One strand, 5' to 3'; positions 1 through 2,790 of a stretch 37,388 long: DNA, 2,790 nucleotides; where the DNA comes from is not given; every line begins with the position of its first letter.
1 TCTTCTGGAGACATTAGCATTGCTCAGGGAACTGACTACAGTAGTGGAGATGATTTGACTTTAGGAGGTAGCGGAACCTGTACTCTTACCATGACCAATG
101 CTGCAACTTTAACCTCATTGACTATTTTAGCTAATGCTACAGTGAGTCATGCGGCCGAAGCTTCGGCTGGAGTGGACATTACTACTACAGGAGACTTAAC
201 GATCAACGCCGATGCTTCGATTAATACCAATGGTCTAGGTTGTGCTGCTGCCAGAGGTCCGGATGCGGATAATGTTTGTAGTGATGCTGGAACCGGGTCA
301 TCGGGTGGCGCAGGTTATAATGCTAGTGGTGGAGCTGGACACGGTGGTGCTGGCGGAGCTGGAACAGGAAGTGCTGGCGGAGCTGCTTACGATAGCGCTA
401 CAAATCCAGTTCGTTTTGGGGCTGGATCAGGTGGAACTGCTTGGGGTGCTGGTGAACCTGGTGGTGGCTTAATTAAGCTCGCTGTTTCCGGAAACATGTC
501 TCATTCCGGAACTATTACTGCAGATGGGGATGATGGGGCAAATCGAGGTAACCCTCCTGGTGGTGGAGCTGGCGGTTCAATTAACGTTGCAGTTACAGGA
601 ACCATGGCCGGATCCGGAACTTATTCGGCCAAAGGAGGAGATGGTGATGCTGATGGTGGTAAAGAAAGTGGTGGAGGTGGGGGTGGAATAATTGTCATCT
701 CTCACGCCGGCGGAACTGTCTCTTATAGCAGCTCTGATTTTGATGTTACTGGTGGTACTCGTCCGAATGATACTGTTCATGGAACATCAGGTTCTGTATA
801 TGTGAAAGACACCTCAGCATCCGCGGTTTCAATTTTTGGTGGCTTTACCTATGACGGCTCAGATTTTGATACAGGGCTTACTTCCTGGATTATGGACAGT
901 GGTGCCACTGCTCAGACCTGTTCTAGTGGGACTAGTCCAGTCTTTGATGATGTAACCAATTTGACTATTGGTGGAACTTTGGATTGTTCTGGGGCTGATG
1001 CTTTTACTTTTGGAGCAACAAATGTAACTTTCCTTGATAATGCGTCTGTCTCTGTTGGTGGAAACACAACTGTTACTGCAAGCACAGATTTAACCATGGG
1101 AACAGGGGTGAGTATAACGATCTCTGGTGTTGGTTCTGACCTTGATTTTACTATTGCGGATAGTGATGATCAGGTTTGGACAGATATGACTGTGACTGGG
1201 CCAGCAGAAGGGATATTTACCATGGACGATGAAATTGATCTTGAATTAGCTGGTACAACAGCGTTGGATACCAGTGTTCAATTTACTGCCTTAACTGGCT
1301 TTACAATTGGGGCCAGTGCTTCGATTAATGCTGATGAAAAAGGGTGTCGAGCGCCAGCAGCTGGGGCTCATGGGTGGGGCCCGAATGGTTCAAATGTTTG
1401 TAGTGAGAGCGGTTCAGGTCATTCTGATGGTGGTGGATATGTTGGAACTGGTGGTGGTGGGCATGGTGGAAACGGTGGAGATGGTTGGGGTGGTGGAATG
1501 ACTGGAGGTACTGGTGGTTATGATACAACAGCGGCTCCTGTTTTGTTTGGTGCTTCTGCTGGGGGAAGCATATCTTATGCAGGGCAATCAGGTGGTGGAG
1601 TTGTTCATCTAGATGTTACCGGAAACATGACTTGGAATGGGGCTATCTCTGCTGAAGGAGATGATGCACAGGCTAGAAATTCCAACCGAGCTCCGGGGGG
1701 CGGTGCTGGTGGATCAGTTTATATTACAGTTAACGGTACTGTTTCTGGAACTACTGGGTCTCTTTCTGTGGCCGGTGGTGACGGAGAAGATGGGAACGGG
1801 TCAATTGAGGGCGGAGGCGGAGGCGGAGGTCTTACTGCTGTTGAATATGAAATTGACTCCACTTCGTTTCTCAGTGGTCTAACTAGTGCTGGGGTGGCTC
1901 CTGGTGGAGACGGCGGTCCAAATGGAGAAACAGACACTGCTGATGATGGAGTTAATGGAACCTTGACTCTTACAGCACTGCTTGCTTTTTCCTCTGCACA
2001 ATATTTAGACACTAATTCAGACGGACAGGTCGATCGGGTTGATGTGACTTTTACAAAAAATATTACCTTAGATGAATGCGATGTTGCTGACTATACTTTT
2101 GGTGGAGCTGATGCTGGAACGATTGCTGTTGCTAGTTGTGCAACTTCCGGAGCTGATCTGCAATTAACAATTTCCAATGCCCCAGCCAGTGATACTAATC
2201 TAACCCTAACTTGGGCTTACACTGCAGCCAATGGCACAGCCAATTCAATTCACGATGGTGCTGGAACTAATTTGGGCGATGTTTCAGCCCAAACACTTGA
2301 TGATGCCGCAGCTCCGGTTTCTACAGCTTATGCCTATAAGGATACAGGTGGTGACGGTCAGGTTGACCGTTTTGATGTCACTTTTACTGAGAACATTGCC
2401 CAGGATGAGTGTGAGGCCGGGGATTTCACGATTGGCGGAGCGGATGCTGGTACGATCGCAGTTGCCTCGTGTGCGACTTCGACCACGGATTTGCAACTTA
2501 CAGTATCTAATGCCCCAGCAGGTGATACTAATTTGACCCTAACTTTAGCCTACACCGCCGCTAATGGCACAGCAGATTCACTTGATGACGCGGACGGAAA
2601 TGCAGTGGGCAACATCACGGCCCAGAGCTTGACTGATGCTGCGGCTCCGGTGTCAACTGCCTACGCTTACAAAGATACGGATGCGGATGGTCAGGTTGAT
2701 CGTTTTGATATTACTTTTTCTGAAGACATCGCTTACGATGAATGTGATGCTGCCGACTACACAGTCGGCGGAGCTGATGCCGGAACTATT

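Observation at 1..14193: Giant (>4,700 aa) surface protein built from 33 Ca-loop-bearing Ig-like modules of four families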

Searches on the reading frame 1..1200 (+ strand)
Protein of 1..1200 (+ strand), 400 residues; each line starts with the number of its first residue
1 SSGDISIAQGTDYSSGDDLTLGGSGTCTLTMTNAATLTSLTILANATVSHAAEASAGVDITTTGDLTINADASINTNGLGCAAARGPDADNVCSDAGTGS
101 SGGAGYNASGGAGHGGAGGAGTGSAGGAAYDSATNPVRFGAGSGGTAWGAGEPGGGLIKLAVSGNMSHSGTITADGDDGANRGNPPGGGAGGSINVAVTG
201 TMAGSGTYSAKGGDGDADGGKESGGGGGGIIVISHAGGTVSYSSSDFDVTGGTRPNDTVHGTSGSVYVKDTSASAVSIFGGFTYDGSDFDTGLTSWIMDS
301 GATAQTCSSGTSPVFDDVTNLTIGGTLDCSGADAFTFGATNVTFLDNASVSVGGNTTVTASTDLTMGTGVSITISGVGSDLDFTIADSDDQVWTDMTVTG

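Call 27: find_related_loci(query=window:1-1200:+, collection=genome_contigs, flank=10000)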
Query window:1-1200:+ (400 aa) in genome_contigs; peptide patterns used: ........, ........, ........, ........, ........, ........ (x = any residue, [..] = any of these).
321 stretches matched a pattern; 1 encode a relative of the query (tblastn E <= 1e-3); 1 distinct loci.
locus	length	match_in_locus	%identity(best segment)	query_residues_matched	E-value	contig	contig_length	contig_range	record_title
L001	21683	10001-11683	61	28-399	2e-106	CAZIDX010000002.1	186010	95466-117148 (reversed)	MAG TPA_asm: uncultured Gammaproteobacteria bacterium isolate SRP167671_co2_164 genome assembly, contig: NODE_60_length_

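Call 62: search_protein_families(library=pfam, proteins=[window:1-990:+], max_evalue=10)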
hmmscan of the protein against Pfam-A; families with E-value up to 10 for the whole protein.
window:1-990:+ (330 aa): 0 families

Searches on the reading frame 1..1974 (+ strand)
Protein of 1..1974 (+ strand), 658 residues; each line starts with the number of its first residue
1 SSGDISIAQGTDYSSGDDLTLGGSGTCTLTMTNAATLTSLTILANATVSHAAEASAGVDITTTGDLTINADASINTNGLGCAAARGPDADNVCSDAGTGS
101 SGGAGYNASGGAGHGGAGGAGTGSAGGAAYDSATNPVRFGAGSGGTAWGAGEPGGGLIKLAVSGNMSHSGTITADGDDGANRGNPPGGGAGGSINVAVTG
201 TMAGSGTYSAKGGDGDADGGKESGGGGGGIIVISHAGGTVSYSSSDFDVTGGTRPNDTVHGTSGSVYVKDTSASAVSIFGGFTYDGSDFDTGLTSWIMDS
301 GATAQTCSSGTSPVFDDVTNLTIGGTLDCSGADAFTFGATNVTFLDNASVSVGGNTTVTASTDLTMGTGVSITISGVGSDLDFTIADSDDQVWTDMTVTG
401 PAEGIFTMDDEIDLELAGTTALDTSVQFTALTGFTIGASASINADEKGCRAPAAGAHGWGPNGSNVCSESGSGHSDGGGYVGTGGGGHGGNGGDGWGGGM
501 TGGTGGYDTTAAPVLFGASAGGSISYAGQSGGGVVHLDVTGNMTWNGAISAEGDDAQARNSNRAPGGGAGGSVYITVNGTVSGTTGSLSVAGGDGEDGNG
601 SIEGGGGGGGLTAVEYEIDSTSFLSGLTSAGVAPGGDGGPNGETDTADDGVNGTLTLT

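Call 10: search_protein_families(library=ncbifam, proteins=[window:1-1974:+], max_evalue=0.1)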
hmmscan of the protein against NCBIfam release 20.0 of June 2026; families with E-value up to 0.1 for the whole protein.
window:1-1974:+ (658 aa): 1 family
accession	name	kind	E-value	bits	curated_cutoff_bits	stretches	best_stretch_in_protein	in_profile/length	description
NF047640.1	gliding_AgmC_N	equivalog_domain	1.9e-05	23.8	275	1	419-617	204-395/412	adventurous gliding motility protein AgmC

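Call 25: search_solved_structures(query=window:1-1974:+, max_evalue=1, show_alignments=2)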
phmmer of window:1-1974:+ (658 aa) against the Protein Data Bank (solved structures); distinct sequences matched with E-value up to 1: 1.
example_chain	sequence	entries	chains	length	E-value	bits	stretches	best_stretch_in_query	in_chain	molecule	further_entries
9nw4_B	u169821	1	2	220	0.38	12.2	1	321-391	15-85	CISV1 Fab Light Chain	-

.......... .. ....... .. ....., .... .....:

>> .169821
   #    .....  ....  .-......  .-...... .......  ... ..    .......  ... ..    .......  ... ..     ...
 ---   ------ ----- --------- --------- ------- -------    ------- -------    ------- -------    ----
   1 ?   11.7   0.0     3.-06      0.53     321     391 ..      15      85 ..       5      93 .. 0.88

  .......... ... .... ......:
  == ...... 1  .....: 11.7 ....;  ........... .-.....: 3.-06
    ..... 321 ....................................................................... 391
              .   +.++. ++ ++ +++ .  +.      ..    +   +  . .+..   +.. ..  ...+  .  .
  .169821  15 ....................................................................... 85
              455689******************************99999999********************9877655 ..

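Call 35: find_homologous_proteins(query=window:1-1974:+, max_evalue=0.001)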
Query window:1-1974:+ (658 aa): 109 proteins with E <= 0.001 among 8000 candidates.
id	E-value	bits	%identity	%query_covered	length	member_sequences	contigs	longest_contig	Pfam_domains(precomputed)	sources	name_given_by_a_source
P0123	2.6e-167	576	40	85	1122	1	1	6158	-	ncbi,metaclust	ncbi:hypothetical protein AMJ57_05520, partial [Parcubacteria bacterium SG8_24]|metaclust:status=act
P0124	2.1e-134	467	41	83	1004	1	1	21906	-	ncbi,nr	ncbi:MAG TPA: hypothetical protein VL500_01405, partial [Candidatus Eisenbacteria bacterium]|nr:hypo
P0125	1.5e-100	356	36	97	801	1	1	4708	-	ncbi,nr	ncbi:MAG TPA: hypothetical protein VLC10_04100, partial [Patescibacteria group bacterium]|nr:hypothe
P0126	5.1e-78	281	38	90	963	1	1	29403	-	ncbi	ncbi:MAG: hypothetical protein ABIA47_00785 [bacterium]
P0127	7.2e-78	281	40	82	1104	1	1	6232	PF17957.8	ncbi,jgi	ncbi:MAG: hypothetical protein RL272_560 [Candidatus Parcubacteria bacterium]|jgi:hypothetical prote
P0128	6.6e-53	198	33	69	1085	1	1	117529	-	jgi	-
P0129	1.2e-44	171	35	29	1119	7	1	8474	-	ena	-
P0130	2.0e-41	160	36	54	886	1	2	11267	-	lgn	-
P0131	5.9e-41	159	47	12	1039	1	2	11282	-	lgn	-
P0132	2.2e-39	154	39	41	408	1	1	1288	-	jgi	jgi:hypothetical protein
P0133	3.9e-37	146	45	42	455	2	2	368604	-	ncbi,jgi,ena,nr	ncbi:hypothetical protein HN358_02370 [Candidatus Uhrbacteria bacterium]|jgi:hypothetical protein|nr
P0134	1.4e-35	141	39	28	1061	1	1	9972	PF13385.14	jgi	jgi:hypothetical protein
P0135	1.5e-34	138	31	31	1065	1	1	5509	PF13620.13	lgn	-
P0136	1.7e-32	131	31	43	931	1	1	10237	-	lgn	-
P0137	3.0e-31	127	31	26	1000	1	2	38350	-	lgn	-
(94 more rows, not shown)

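Call 56: predict_structure(alignment_id=A6)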
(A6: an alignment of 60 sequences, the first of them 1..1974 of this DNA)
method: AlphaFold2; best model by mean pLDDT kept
length: 658 residues; sequences in the alignment: 60
mean_pLDDT: 90.1   pTM: 0.90
mean pLDDT of the five models: 90.1, 89.9, 89.5, 89.2, 88.7
residues with pLDDT >= 90: 461; 70-90: 148; 50-70: 36; < 50: 13
segments of 3 or more residues with pLDDT < 50: 630-638
pLDDT, mean of each block of 10 residues (from residue 1): 55 69 89 93 96 90 97 97 93 86 69 94 91 96 88 97 98 97 89 98 97 91 95 96 96 88 97 96 87 95 92 89 97 94 98 97 98 97 97 98 97 98 98 98 97 88 92 71 86 78 86 96 90 98 97 87 88 97 93 84 87 93 69 48 67 88
secondary structure, 60 per line:
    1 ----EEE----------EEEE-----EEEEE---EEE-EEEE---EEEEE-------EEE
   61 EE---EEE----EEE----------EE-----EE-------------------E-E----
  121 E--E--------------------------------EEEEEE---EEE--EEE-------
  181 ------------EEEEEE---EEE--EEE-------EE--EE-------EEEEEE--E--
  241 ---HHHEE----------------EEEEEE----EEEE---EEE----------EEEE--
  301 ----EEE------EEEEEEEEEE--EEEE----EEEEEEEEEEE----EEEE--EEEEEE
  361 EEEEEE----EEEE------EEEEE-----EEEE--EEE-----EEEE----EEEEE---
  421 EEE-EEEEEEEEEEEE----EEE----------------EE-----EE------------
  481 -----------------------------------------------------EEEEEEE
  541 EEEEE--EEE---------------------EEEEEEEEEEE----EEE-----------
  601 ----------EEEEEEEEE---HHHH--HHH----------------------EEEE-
elements in order: E5-7 E18-21 E27-31 E35-37 E39-42 E46-50 E58-62 E66-68 E73-75 E157-162 E166-168 E171-173 E193-198 E202-204 E207-209 E230-235 E265-270 E275-278 E282-284 E295-298 E305-307 E314-323 E326-329 E334-344 E349-352 E355-366 E371-374 E381-385 E391-394 E397-399 E405-408 E413-417 E421-423 E425-436 E441-443 E534-545 E548-550 E572-582 E587-589 E611-619 H623-626 E654-657

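Call 58: fold_search(model_id=the predicted structure, library=pdb)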
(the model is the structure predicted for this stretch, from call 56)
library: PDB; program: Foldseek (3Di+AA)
matches with E <= 10: 126; with E <= 0.001: 0
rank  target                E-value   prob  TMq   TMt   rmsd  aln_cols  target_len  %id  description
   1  5j44_A                4.5e-02  0.14  0.19  0.14  21.9       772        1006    9  Crystal structure of the Secreted Extracellular protein A (SepA) from Shigella flexneri (released 2017-04-12)
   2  5uyt_A                6.7e-02  0.13  0.13  0.17  20.8       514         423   11  Crystal structure of ice binding protein from an Antarctic bacterium Flavobacteriaceae (released 2017-10-25)
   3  8bwk_B                8.2e-02  0.06  0.14  0.13  25.7       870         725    8  Metagenomic derived PL6 alginate lyase (released 2023-12-20)
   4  5uyt_B                1.0e-01  0.09  0.13  0.17  20.3       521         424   11  Crystal structure of ice binding protein from an Antarctic bacterium Flavobacteriaceae (released 2017-10-25)
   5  4pew_B                2.1e-01  0.05  0.11  0.13  22.4       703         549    9  Structure of sacteLam55A from Streptomyces sp. SirexAA-E (released 2015-03-18)
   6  4mr0_A                2.5e-01  0.09  0.14  0.18  17.4       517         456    8  Crystal structure of PfbA, a surface adhesin of Streptococcus pneumoniae (released 2014-02-05)
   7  7xyc_A                3.4e-01  0.13  0.15  0.17  13.5       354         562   11  CryoEM structure of Klebsiella phage Kp7 type II tail fiber gp52 in vitro (released 2023-06-07)
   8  8bwk_C                4.6e-01  0.03  0.12  0.11  25.2       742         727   10  Metagenomic derived PL6 alginate lyase (released 2023-12-20)
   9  7o77                  4.9e-01  0.04  0.12  0.11  21.5       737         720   10  Structure of the PL6 family alginate lyase Patl3640 from Pseudoalteromonas atlantica T6c (released 2021-07-28)
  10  7dmk_C                5.1e-01  0.02  0.11  0.10  25.1       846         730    5  PL6 alginate lyase BcAlyPL6 (released 2021-10-06)
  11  9mne_B                5.6e-01  0.02  0.11  0.09  19.1       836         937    8  Crystal structure of enteropathogenic Escherichia coli EspC (released 2025-10-29)
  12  8vbb_A                8.0e-01  0.06  0.19  0.14  16.7       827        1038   12  The secreted adhesin EtpA of Enterotoxigenic Escherichia coli in complex with the mouse mAb 1G05 (released 2024-09-04)
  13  1qrb                  8.8e-01  0.03  0.11  0.13  17.5       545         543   10  PLASTICITY AND STERIC STRAIN IN A PARALLEL BETA-HELIX: RATIONAL MUTATIONS IN P22 TAILSPIKE PROTEIN (released 2000-04-12)
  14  7koh_B                9.7e-01  0.03  0.13  0.15  19.6       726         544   13  Crystal structure of antigen 43 from Escherichia coli EDL933 (released 2022-03-09)
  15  5zl4_A                1.0e+00  0.03  0.12  0.15  16.5       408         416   10  Crystal structure of DFA-IIIase from Arthrobacter chlorophenolicus A6 wihout its lid in complex with GF2 (released 2018-12-19)
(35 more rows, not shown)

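Call 65: fold_search(model_id=the predicted structure, library=viral)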
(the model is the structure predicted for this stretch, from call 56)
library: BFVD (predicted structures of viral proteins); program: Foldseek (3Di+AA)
matches with E <= 10: 310; with E <= 0.001: 3
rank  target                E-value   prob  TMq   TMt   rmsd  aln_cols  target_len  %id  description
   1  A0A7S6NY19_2          1.8e-05  1.00  0.22  0.15   7.3       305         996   22  PA14 domain-containing protein [Bathycoccus sp. RCC716 virus 1]
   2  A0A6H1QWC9            6.3e-05  1.00  0.21  0.27   8.7       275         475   21  Uncharacterized protein (Fragment) [Ostreococcus mediterraneus virus 2]
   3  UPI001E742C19         4.6e-04  0.89  0.17  0.25  16.7       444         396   19  (no name look-up for this kind of identifier)
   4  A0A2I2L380            2.0e-03  1.00  0.21  0.27   9.2       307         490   21  Collagen-like protein [Orpheovirus IHUMI-LCC2]
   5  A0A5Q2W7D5            5.2e-03  0.60  0.15  0.16  18.0       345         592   17  (no name in the UniProt tables at hand)
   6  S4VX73                8.9e-03  0.97  0.21  0.31   6.3       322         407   18  Collagen triple helix domain containing protein [Pandoravirus dulcis]
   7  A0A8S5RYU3            1.1e-02  0.44  0.19  0.13  15.8       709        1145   10  Neck appendage protein [Myoviridae sp. ctNQV2]
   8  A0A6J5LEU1            1.1e-02  0.16  0.16  0.12  43.8       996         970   11  Uncharacterized protein [uncultured Caudovirales phage]
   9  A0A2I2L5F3            1.5e-02  0.80  0.18  0.15  11.7       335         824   18  Collagen-like protein [Orpheovirus IHUMI-LCC2]
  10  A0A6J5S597            5.9e-02  0.66  0.18  0.29  12.2       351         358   16  Uncharacterized protein [uncultured Caudovirales phage]
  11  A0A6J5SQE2            1.5e-01  0.25  0.15  0.21  18.3       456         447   14  Uncharacterized protein [uncultured Caudovirales phage]
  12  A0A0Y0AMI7            1.5e-01  0.10  0.14  0.16  19.5       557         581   10  Uncharacterized protein [Bacillus phage Eldridge]
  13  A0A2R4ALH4            1.9e-01  0.05  0.15  0.13  18.2       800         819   10  (no name in the UniProt tables at hand)
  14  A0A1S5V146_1          2.1e-01  0.07  0.14  0.10  17.1       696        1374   10  (no name in the UniProt tables at hand)
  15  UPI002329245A         2.1e-01  0.04  0.13  0.12  18.9       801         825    8  (no name look-up for this kind of identifier)
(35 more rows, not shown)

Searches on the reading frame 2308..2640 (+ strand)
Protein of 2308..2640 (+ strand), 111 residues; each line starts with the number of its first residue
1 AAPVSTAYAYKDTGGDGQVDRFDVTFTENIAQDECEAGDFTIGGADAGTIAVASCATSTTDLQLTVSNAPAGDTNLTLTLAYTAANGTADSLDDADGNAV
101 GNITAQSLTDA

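Call 10: search_protein_families(library=ncbifam, proteins=[window:2308-2640:+], max_evalue=0.1)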
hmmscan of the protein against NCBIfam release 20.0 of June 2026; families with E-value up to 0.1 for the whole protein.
window:2308-2640:+ (111 aa): 0 families

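Call 24: search_solved_structures(query=A1, max_evalue=1, show_alignments=2)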
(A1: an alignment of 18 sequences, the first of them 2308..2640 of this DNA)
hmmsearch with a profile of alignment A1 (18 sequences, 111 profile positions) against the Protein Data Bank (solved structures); distinct sequences matched with E-value up to 1: 1.
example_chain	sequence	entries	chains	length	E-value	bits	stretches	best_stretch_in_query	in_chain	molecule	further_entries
5lxv_B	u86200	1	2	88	0.2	15.3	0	6-28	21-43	Carbohydrate-binding protein WP_009985128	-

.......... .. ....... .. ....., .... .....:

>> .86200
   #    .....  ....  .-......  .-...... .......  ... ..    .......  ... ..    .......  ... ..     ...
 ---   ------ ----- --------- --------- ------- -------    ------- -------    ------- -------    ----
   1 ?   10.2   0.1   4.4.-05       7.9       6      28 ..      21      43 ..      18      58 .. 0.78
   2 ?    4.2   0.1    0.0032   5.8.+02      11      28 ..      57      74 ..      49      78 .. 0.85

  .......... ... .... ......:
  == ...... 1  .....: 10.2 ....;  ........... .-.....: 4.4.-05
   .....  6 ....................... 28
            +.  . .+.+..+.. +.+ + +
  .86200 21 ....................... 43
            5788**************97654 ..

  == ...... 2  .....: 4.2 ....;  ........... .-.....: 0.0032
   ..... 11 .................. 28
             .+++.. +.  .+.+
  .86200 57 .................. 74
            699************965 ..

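Call 59: search_protein_representatives(alignment_id=A1)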
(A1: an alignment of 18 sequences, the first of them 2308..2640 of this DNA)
Query: 18 sequences, 111 profile positions. Proteins with E-value up to 0.001 (for the whole library): 384; up to 1e-10: 129; up to 1e-30: 28. The best 150 are listed.
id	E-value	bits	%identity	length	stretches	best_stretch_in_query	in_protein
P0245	0.0e+00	1080.1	-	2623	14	1-110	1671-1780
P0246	1.0e-270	895.2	-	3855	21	2-110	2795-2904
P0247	2.2e-219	730.0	-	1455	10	1-111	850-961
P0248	2.1e-74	263.2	-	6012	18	1-105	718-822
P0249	2.7e-61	221.0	-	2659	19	1-111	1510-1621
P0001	1.1e-57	209.4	-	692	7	1-111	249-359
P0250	3.4e-53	194.9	-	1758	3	1-110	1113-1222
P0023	1.1e-47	177.2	-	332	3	1-111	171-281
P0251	2.4e-46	172.9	-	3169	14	1-110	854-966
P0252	1.1e-45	170.7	-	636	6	1-84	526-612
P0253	5.1e-44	165.4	-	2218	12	1-101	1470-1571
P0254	1.8e-41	157.1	-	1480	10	3-94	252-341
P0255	4.9e-39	149.3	-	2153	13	7-106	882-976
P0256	7.0e-39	148.8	-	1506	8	4-97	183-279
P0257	1.8e-37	144.3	-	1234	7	6-110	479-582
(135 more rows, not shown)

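Call 62: search_protein_families(library=pfam, proteins=[window:2308-2640:+], max_evalue=10)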
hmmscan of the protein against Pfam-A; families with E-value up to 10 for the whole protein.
window:2308-2640:+ (111 aa): 0 families
